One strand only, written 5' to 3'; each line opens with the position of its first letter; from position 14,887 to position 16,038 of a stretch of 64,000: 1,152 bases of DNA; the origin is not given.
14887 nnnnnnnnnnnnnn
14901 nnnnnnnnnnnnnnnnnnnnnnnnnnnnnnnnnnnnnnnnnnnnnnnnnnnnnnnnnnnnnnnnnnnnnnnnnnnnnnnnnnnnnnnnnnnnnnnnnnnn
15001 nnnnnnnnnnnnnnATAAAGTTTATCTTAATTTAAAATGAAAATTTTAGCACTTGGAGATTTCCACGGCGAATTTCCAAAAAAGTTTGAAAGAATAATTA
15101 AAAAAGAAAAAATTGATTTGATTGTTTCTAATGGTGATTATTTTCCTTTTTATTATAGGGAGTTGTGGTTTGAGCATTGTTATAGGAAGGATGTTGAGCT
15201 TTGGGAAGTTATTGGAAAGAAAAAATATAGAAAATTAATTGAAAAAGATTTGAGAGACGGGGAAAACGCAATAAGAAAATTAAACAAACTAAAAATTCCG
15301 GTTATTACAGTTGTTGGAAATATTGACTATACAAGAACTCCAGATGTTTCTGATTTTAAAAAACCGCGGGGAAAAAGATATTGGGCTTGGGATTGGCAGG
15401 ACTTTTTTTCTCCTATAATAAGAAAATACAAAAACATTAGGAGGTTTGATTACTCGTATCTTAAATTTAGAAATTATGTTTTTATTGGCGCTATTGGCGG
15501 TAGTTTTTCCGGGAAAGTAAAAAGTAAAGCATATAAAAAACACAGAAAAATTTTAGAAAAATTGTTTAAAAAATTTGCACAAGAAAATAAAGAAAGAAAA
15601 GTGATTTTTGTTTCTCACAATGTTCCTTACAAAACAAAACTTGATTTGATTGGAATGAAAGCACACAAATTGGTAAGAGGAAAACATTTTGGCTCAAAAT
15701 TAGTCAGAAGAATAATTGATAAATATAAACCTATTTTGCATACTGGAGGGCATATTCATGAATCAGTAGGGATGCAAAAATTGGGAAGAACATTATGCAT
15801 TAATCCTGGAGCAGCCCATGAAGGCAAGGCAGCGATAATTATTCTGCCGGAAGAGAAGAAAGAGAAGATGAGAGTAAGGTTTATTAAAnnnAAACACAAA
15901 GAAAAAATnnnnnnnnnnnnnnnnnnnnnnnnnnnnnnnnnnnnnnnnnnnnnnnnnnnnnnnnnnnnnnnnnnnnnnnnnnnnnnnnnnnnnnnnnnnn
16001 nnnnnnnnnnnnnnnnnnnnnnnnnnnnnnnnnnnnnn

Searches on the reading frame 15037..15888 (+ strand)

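Call 10: search_protein_families(library=pfam, proteins=[window:15037-15888:+], max_evalue=0.001)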
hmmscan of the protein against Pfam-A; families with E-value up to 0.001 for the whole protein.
window:15037-15888:+ (284 aa): 3 families
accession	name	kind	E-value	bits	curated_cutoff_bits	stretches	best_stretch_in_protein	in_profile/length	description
PF00149.33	Metallophos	-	3.6e-15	57.3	21.5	1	1-242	1-190/191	Calcineurin-like phosphoesterase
PF14582.11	Metallophos_3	-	2.6e-12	47.1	28.2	1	131-276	117-255/259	Metallophosphoesterase, calcineurin superfamily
PF12850.12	Metallophos_2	-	6e-09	36.5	27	0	78-262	41-137/154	Calcineurin-like phosphoesterase superfamily domain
